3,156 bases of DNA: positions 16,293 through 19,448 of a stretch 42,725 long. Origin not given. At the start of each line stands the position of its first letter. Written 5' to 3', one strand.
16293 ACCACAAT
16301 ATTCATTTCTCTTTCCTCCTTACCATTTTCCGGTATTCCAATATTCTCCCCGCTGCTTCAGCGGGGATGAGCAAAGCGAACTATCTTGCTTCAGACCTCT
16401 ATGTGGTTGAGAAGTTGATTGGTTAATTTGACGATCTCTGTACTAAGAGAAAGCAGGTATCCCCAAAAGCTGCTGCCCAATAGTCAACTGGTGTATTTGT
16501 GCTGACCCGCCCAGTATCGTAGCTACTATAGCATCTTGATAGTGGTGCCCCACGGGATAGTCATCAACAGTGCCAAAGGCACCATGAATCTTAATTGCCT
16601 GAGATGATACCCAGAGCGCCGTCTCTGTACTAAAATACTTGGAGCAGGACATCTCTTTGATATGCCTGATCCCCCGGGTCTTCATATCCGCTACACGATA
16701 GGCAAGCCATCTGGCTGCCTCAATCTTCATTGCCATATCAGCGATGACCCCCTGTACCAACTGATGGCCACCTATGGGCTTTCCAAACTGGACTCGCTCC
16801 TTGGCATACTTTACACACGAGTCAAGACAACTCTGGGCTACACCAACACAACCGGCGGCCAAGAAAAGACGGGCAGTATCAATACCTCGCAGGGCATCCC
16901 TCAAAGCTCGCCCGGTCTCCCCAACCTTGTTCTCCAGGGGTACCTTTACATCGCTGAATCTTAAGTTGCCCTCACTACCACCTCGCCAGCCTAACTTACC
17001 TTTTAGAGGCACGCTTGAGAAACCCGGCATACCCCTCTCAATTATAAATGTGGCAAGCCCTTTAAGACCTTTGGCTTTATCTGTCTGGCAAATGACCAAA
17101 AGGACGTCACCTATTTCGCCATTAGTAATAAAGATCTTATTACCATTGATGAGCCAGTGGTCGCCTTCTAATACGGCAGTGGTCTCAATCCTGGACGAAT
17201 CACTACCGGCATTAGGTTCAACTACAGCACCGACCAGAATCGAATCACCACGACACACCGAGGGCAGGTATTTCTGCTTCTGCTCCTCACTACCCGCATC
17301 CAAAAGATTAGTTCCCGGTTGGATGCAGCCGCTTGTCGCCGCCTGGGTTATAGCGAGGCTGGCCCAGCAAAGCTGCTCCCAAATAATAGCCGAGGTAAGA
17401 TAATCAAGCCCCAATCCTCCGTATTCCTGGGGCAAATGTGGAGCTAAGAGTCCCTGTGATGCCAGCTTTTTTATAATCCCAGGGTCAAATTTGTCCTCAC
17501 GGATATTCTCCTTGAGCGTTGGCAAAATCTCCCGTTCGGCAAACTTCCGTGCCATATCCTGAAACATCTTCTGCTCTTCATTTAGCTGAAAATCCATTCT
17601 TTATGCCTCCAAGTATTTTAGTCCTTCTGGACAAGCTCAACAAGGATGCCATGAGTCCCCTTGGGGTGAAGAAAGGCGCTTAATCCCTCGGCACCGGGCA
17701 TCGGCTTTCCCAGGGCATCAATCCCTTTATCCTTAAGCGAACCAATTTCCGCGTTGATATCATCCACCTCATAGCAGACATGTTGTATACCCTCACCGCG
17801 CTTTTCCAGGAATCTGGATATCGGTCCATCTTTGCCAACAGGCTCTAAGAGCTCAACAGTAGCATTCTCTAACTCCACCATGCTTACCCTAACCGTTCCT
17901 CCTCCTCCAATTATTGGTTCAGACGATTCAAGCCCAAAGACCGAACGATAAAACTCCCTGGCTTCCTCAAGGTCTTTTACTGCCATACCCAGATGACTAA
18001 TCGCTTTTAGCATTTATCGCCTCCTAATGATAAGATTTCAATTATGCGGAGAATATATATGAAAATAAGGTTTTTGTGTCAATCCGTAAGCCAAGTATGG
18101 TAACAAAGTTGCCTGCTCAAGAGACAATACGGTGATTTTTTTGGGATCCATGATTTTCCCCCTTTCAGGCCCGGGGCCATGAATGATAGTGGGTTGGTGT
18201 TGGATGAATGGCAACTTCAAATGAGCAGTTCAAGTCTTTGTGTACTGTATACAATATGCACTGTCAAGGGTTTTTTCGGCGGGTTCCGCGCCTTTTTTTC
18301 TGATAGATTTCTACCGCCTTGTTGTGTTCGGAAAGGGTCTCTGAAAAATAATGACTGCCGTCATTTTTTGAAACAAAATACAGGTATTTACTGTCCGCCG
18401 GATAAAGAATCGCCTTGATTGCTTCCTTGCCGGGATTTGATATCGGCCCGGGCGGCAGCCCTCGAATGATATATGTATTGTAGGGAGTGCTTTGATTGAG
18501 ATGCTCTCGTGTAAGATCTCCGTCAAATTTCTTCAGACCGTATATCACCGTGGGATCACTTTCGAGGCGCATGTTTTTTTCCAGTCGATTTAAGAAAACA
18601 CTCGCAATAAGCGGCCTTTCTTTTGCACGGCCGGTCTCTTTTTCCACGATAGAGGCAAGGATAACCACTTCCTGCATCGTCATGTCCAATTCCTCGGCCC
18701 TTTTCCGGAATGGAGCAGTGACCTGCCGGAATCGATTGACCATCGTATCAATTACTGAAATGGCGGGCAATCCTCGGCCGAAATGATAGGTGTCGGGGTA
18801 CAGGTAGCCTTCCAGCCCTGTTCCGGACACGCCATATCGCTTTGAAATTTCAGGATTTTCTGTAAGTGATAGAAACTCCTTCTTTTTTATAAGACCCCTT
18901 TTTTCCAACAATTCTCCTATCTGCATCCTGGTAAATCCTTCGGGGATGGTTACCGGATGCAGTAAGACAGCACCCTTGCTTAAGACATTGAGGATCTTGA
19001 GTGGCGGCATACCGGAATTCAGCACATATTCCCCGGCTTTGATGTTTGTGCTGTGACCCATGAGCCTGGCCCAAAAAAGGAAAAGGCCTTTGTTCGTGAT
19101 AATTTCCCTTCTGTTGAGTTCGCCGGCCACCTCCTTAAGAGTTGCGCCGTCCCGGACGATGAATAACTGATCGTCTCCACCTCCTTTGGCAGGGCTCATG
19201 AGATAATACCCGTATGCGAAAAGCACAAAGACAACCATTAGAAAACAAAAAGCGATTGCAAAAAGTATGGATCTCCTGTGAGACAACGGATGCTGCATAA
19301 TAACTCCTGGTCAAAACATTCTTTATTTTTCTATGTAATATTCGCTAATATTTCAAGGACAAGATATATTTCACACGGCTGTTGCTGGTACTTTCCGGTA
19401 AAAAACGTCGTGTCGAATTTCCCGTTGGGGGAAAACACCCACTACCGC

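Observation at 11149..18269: Duplicated promoter, leader and 5'-gene segment brackets a 6.7-kb mvh/etf/acd module and has captured a second operon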

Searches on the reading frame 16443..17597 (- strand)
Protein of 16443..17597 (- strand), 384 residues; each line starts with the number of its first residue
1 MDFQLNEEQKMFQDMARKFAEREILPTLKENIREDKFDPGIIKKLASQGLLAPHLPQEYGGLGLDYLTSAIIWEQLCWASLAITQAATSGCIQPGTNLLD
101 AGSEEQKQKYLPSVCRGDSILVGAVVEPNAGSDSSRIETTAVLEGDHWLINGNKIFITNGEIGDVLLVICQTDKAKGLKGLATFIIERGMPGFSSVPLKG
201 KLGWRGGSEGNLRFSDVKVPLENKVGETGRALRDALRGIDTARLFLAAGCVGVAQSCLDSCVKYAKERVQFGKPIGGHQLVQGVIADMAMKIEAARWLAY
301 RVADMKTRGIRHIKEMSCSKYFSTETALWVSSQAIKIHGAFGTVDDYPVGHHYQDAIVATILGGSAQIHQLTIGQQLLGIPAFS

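Call 11: search_protein_families(library=pfam, proteins=[window:16443-17597:-])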
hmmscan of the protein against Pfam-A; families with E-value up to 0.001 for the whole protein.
window:16443-17597:- (384 aa): 4 families
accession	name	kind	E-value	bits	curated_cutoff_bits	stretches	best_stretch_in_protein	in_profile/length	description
PF00441.29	Acyl-CoA_dh_1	-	2.4e-38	132.1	22.4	1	234-378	6-150/150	Acyl-CoA dehydrogenase, C-terminal domain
PF02771.21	Acyl-CoA_dh_N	-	2.4e-30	105.6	22.9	1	6-118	1-113/113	Acyl-CoA dehydrogenase, N-terminal domain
PF02770.24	Acyl-CoA_dh_M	-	6.4e-20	71.6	33.3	1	125-217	4-97/97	Acyl-CoA dehydrogenase, middle domain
PF08028.16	Acyl-CoA_dh_2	-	5.3e-16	59.6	22.7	1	245-360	2-127/134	Acyl-CoA dehydrogenase, C-terminal domain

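Call 23: find_related_loci(query=window:16443-17597:-, collection=metagenome_contigs, flank=10000)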
Query window:16443-17597:- (384 aa) in metagenome_contigs; peptide patterns used: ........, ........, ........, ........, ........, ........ (x = any residue, [..] = any of these).
600 stretches matched a pattern (row limit reached: there are more); 566 encode a relative of the query (tblastn E <= 1e-3); the best 80 are kept; 80 distinct loci.
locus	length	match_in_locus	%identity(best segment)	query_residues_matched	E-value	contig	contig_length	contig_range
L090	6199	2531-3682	99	1-384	0e+0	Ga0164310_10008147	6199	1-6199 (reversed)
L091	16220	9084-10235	88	1-384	0e+0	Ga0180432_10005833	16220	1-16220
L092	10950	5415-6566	88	1-384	0e+0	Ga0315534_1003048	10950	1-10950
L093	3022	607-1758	81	1-384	0e+0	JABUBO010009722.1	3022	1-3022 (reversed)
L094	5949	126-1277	83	1-384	0e+0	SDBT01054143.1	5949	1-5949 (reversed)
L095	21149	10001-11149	80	1-383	0e+0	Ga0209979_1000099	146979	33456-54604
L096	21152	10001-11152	79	1-384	0e+0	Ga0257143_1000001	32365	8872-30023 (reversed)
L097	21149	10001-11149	79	1-383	0e+0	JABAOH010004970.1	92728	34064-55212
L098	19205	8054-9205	78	1-384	0e+0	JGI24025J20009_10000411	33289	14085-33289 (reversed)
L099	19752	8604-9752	78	1-383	0e+0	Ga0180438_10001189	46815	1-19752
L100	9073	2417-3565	78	1-383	0e+0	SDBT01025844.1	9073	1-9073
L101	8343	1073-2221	77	1-383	0e+0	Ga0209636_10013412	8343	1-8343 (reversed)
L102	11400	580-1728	77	1-383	0e+0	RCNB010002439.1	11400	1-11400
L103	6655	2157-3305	76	1-383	0e+0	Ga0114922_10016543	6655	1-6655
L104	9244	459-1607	77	1-383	0e+0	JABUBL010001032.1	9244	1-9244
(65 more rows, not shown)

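Call 30: search_protein_families(library=pfam, proteins=[L091:6349-8373:-, L091:15001-15453:+, L091:15318-15959:-])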
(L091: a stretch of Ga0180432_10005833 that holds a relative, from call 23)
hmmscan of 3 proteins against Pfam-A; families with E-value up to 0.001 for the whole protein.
L091:6349-8373:- (674 aa): 5 families
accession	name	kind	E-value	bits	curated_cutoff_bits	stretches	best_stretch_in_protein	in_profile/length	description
PF00378.25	ECH_1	-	2e-45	155.5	27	1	394-591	4-195/251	Enoyl-CoA hydratase/isomerase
PF02737.24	3HCDH_N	-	1e-42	146.5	22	1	27-205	2-178/180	3-hydroxyacyl-CoA dehydrogenase, NAD binding domain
PF16113.10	ECH_2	-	2.2e-29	103.5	27.2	1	397-583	2-187/335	Enoyl-CoA hydratase/isomerase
PF00725.27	3HCDH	-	1.5e-07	32.3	22.1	0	307-371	5-69/97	3-hydroxyacyl-CoA dehydrogenase, C-terminal domain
PF07992.20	Pyr_redox_2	-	1.3e-05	25.2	26.1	1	22-90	140-206/291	Pyridine nucleotide-disulphide oxidoreductase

L091:15001-15453:+ (150 aa): 1 family
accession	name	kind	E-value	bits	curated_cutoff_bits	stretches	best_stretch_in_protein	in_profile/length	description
PF02662.21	FlpD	-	3.1e-54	182.7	22.3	1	21-141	1-121/123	Methyl-viologen-reducing hydrogenase, delta subunit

L091:15318-15959:- (213 aa): 0 families

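Call 43: search_protein_families(library=ncbifam, proteins=[window:16443-17597:-], max_evalue=1e-10)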
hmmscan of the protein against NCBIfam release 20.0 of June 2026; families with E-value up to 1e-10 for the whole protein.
window:16443-17597:- (384 aa): 19 families
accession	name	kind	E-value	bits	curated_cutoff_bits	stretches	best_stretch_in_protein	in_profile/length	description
NF042972.1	AcrlCoAredClosAcrC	equivalog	1e-101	340.4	640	1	1-378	1-377/378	acryloyl-CoA reductase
NF045552.1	GlutCoADH_Des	equivalog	2.2e-84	283.9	470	1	1-380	1-382/387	glutaryl-CoA dehydrogenase Acd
NF058590.1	AcCoDHFadEBacil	equivalog_domain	6.1e-74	249.6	600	1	5-378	21-411/586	acyl-CoA dehydrogenase FadE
NF043006.1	CyhCrbnylCoADH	equivalog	1.1e-69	235.3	650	1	5-376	4-374/380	cyclohexane-1-carbonyl-CoA dehydrogenase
NF045652.1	ProlPCPDhRedW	equivalog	2.2e-62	211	650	1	8-375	3-371/376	L-prolyl-[peptidyl-carrier protein] dehydrogenase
NF042439.1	SulpropCoADesulf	equivalog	4.9e-62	209.8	600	1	13-380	1-373/379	3-sulfinopropanoyl-CoA desulfinase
NF053553.1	prodigi_MBC_PigA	equivalog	6e-61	206.6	500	1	1-377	1-379/381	prodigiosin MBC biosynthesis dehydrogenase PigA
NF008997.0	PRK12341.1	equivalog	1.6e-57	195.3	537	1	1-377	1-376/382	acyl-CoA dehydrogenase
TIGR03207.1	cyc_hxne_CoA_dh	equivalog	1.4e-56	191.8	575.35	1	5-375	1-369/372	cyclohexanecarboxyl-CoA dehydrogenase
NF002885.1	PRK03354.1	equivalog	5.6e-51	173.7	540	1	1-377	1-373/378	crotonobetainyl-CoA dehydrogenase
TIGR03203.1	pimD_small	equivalog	2.1e-39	135.7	652.7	1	2-369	1-368/378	pimeloyl-CoA dehydrogenase small subunit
NF052270.1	Staph_DH_FadE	equivalog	4.6e-37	127.7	600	1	97-383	116-399/400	acyl-CoA dehydrogenase FadE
TIGR03204.1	pimC_large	equivalog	5.3e-26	91.4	623.85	1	4-302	3-301/395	pimeloyl-CoA dehydrogenase large subunit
NF007000.1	PRK09463.1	subfamily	4.9e-20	71.4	600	1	30-359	67-416/726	acyl-CoA dehydrogenase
NF050027.1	acylCoADhIpdE2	equivalog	4.4e-19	69.1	450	1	239-346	177-279/311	acyl-CoA dehydrogenase IpdE2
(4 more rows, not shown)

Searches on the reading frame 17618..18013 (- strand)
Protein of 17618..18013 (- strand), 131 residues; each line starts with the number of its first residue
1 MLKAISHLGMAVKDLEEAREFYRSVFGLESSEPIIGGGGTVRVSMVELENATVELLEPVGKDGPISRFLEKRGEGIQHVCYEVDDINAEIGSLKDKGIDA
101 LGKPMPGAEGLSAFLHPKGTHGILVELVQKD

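Call 11: search_protein_families(library=pfam, proteins=[window:17618-18013:-])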
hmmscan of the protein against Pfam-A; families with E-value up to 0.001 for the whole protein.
window:17618-18013:- (131 aa): 4 families
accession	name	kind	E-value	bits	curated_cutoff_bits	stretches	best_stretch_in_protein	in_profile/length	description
PF13669.12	Glyoxalase_4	-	8e-21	74.8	27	1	7-111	2-105/109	Glyoxalase/Bleomycin resistance protein/Dioxygenase superfamily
PF00903.31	Glyoxalase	-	7.6e-14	52.6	20.6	1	5-127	2-121/121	Glyoxalase/Bleomycin resistance protein/Dioxygenase superfamily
PF13468.12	Glyoxalase_3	-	3.1e-05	24.5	25.1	1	6-103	2-104/176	Glyoxalase-like domain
PF22677.2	Ble-like_N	-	0.00012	22.2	24.5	1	7-32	4-29/41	Bleomycin resistance protein-like N-terminal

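Call 15: find_encoding_contigs(protein=window:17618-18013:-, flank=10000, max_places=6)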
Protein window:17618-18013:- (131 aa): 6 contigs read that carry it; 6 places shown.
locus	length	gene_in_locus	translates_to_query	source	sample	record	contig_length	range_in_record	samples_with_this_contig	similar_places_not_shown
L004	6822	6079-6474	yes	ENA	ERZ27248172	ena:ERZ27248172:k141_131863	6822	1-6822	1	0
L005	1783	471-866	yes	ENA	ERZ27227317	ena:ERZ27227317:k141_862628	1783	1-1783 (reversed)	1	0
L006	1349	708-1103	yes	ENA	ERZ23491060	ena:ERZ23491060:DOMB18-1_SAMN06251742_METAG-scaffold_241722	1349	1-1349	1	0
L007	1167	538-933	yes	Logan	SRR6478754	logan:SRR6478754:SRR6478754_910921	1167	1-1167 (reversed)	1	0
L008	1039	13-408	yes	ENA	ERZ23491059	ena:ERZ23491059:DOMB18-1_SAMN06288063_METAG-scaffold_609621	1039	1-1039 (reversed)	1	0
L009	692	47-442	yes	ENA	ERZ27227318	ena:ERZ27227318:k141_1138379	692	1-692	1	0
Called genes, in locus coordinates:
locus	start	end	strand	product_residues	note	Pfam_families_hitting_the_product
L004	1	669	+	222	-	?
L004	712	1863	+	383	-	PF02771:Acyl-CoA_dh_N, PF02770:Acyl-CoA_dh_M, PF00441:Acyl-CoA_dh_1, PF08028:Acyl-CoA_dh_2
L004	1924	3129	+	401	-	PF02771:Acyl-CoA_dh_N, PF02770:Acyl-CoA_dh_M, PF00441:Acyl-CoA_dh_1, PF08028:Acyl-CoA_dh_2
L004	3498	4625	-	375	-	PF04773:FecR (weak)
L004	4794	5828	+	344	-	PF02618:YceG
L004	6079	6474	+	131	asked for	PF00903:Glyoxalase, PF13669:Glyoxalase_4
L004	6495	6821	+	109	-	?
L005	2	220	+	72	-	?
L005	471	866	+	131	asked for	PF00903:Glyoxalase, PF13669:Glyoxalase_4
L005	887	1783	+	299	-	?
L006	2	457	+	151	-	?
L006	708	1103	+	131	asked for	PF00903:Glyoxalase, PF13669:Glyoxalase_4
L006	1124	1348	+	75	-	?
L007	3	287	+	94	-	?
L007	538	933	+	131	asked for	PF00903:Glyoxalase, PF13669:Glyoxalase_4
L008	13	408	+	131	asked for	PF00903:Glyoxalase, PF13669:Glyoxalase_4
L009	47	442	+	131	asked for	PF00903:Glyoxalase, PF13669:Glyoxalase_4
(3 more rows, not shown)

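Call 32: find_homologous_proteins(query=window:17618-18013:-, max_evalue=1e-40)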
Query window:17618-18013:- (131 aa): 504 proteins with E <= 1e-40 among 1108 candidates; the best 120 are listed.
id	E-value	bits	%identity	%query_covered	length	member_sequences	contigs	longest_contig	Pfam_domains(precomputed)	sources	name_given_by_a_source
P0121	8.4e-79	280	100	100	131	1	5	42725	PF13669.13,PF00903.32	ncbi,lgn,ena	-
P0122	8.1e-73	261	100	93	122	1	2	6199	PF13669.13,PF00903.32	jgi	-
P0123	4.8e-71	255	90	100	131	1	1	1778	PF13468.13,PF13669.13,PF00903.32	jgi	jgi:methylmalonyl-CoA epimerase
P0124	1.3e-70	254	90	100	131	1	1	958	PF13669.13,PF00903.32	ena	-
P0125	1.9e-70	253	89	100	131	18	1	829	PF13669.13,PF00903.32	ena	-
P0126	4.6e-70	252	89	100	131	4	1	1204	PF13468.13,PF13669.13,PF00903.32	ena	-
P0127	6.1e-70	251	89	100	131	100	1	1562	PF13468.13,PF13669.13,PF00903.32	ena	-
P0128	9.0e-70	251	88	99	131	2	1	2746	PF13669.13,PF00903.32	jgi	jgi:methylmalonyl-CoA/ethylmalonyl-CoA epimerase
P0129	2.6e-69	249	88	100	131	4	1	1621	PF13468.13,PF13669.13,PF00903.32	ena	-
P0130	1.9e-68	246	88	100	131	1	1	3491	PF13468.13,PF13669.13,PF00903.32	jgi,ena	-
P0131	3.2e-68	246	85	100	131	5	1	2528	PF13468.13,PF13669.13,PF00903.32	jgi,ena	-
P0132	6.0e-68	245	87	100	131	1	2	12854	PF13468.13,PF13669.13,PF00903.32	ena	-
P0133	3.2e-67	243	92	93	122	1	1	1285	PF13669.13,PF00903.32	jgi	jgi:methylmalonyl-CoA epimerase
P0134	7.7e-67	241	82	100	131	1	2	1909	PF13468.13,PF13669.13,PF00903.32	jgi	-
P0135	8.9e-67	241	83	100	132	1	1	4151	PF13468.13,PF13669.13,PF00903.32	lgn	-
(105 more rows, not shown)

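Call 33: find_encoding_contigs(protein=P0132, flank=10000, max_places=4)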
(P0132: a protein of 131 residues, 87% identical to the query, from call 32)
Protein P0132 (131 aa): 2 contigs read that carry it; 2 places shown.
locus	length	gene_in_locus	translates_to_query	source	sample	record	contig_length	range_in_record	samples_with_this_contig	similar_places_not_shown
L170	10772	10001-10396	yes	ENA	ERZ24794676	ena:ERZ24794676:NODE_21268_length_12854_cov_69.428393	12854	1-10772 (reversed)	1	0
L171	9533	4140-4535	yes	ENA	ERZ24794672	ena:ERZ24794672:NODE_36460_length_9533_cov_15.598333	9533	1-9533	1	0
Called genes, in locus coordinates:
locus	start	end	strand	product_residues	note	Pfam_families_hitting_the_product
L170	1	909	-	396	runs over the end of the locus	PF02515:CoA_transf_3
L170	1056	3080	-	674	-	PF02737:3HCDH_N, PF00725:3HCDH (faint), PF00378:ECH_1, PF16113:ECH_2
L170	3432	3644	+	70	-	PF25160:LdpA_Fe-S-bd (weak), PF12797:Fer4_2 (weak), PF00037:Fer4, PF12837:Fer4_6 (weak), PF13237:Fer4_10, PF14697:Fer4_21, PF12838:Fer4_7, PF13187:Fer4_9, +3 more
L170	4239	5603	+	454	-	PF00070:Pyr_redox (faint), PF01134:GIDA (faint), PF07992:Pyr_redox_2 (weak), PF12831:FAD_oxidored, PF12838:Fer4_7 (weak), PF00037:Fer4, PF12797:Fer4_2, PF12837:Fer4_6 (weak), +4 more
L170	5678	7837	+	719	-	PF00890:FAD_binding_2, PF07992:Pyr_redox_2, PF12831:FAD_oxidored (weak), PF13450:NAD_binding_8 (weak), PF00037:Fer4 (weak), PF12838:Fer4_7 (weak), PF14697:Fer4_21, PF02662:FlpD, +4 more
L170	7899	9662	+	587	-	PF13183:Fer4_8, PF13237:Fer4_10, PF12838:Fer4_7 (weak), PF13187:Fer4_9, PF13534:Fer4_17, PF14691:Fer4_20, PF07992:Pyr_redox_2, PF13450:NAD_binding_8, +9 more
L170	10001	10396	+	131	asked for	PF00903:Glyoxalase, PF13468:Glyoxalase_3 (weak), PF13669:Glyoxalase_4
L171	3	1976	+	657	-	?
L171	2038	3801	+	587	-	PF13183:Fer4_8, PF13237:Fer4_10, PF12838:Fer4_7 (weak), PF13187:Fer4_9, PF13534:Fer4_17, PF14691:Fer4_20, PF07992:Pyr_redox_2, PF13450:NAD_binding_8, +9 more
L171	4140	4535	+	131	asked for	PF00903:Glyoxalase, PF13468:Glyoxalase_3 (weak), PF13669:Glyoxalase_4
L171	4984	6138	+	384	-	PF02771:Acyl-CoA_dh_N, PF02770:Acyl-CoA_dh_M, PF00441:Acyl-CoA_dh_1, PF08028:Acyl-CoA_dh_2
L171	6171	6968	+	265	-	PF01012:ETF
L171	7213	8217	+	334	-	PF01012:ETF, PF00766:ETF_alpha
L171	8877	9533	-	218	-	?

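Call 34: find_encoding_contigs(protein=P0130, flank=10000, max_places=4)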
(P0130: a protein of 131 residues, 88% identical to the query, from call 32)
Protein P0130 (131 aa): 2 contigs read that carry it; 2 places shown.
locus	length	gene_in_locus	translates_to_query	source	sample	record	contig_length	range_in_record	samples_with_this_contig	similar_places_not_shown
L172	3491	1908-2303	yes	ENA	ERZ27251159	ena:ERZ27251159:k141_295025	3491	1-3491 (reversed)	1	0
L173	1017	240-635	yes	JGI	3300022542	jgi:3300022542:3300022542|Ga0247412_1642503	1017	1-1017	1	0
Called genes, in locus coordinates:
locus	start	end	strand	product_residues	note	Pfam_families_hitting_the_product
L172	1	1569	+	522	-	?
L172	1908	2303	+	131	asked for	PF00903:Glyoxalase, PF13468:Glyoxalase_3 (weak), PF13669:Glyoxalase_4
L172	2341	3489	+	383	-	?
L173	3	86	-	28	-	?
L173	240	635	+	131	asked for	PF00903:Glyoxalase, PF13468:Glyoxalase_3 (weak), PF13669:Glyoxalase_4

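Call 35: find_encoding_contigs(protein=P0128, flank=10000, max_places=4)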
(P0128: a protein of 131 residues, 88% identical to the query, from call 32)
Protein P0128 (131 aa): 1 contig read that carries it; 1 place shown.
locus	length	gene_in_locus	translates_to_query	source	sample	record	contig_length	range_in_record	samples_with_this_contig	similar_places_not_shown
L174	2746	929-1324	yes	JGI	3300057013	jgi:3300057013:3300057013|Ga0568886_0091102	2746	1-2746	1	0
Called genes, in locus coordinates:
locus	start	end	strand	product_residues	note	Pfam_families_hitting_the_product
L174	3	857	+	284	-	?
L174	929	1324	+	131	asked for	PF00903:Glyoxalase, PF13669:Glyoxalase_4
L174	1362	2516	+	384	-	PF02771:Acyl-CoA_dh_N, PF02770:Acyl-CoA_dh_M, PF00441:Acyl-CoA_dh_1, PF08028:Acyl-CoA_dh_2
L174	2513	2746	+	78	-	?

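Call 36: find_encoding_contigs(protein=P0123, flank=10000, max_places=4)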
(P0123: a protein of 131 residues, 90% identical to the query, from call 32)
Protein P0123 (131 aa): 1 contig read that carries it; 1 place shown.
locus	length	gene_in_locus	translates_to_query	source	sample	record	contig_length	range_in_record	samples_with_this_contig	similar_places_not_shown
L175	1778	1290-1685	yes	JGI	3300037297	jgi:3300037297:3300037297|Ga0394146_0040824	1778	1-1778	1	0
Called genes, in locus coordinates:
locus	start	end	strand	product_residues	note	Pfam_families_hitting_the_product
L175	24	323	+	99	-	PF13635:DUF4143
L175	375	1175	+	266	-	PF00378:ECH_1, PF16113:ECH_2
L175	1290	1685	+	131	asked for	PF00903:Glyoxalase, PF13468:Glyoxalase_3 (faint), PF13669:Glyoxalase_4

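Call 43: search_protein_families(library=ncbifam, proteins=[window:17618-18013:-], max_evalue=1e-10)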
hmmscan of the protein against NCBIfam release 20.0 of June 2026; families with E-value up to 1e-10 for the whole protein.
window:17618-18013:- (131 aa): 1 family
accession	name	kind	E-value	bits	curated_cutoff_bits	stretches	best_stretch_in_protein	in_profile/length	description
TIGR03081.1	metmalonyl_epim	equivalog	2.9e-35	121.6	114.95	1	5-129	2-129/129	methylmalonyl-CoA epimerase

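Call 48: find_encoding_contigs(protein=P0133, flank=10000, max_places=4)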
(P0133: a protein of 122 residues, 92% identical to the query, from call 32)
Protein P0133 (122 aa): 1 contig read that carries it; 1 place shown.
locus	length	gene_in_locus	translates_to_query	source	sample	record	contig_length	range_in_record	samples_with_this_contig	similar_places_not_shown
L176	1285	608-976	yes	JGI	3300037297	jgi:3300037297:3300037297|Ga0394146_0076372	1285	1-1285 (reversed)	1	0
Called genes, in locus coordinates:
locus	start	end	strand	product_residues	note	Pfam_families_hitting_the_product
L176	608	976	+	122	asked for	PF00903:Glyoxalase, PF13669:Glyoxalase_4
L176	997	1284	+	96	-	?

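Call 49: find_encoding_contigs(protein=P0131, flank=10000, max_places=4)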
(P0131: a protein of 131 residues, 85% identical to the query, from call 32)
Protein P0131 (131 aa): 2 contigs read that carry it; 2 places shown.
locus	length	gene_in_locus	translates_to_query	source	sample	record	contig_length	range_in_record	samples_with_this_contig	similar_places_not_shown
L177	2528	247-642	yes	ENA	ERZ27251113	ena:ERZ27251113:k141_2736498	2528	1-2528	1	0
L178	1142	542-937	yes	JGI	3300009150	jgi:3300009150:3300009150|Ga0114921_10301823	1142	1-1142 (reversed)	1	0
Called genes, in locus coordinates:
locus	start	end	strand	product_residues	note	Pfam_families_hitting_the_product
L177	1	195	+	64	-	?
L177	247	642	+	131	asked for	PF00903:Glyoxalase, PF13468:Glyoxalase_3, PF13669:Glyoxalase_4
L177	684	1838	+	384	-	PF02771:Acyl-CoA_dh_N, PF02770:Acyl-CoA_dh_M, PF00441:Acyl-CoA_dh_1, PF08028:Acyl-CoA_dh_2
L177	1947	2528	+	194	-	?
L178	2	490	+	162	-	?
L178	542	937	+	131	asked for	PF00903:Glyoxalase, PF13468:Glyoxalase_3, PF13669:Glyoxalase_4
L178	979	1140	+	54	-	?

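Call 50: find_encoding_contigs(protein=P0127, flank=10000, max_places=6)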
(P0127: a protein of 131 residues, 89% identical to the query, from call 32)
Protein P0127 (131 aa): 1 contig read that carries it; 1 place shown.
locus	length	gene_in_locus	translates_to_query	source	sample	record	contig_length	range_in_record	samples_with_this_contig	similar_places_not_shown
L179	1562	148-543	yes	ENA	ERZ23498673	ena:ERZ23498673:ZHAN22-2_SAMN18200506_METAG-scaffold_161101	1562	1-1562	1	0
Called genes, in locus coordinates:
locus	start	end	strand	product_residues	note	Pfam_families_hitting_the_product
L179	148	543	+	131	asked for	PF00903:Glyoxalase, PF13468:Glyoxalase_3 (faint), PF13669:Glyoxalase_4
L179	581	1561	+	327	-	?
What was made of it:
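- Tried and rejected: The others sit in different contexts: behind an enoyl-CoA hydratase, a mutase, or HdrA-like genes (calls 33-36, 48-50).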

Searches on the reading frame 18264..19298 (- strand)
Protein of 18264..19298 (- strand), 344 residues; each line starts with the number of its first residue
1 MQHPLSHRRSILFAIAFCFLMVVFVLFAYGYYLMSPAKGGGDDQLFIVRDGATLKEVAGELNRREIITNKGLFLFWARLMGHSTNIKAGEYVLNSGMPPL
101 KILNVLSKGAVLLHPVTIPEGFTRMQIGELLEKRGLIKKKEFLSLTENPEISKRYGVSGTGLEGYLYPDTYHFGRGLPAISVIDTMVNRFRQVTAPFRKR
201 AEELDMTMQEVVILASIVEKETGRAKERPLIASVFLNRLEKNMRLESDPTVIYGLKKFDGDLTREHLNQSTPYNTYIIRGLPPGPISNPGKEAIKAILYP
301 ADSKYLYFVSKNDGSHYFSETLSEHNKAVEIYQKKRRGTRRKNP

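Call 11: search_protein_families(library=pfam, proteins=[window:18264-19298:-])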
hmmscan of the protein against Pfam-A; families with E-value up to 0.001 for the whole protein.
window:18264-19298:- (344 aa): 1 family
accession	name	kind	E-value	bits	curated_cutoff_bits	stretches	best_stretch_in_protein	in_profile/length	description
PF02618.21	YceG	-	3.6e-93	312.5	32.4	1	47-330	2-274/275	YceG-like family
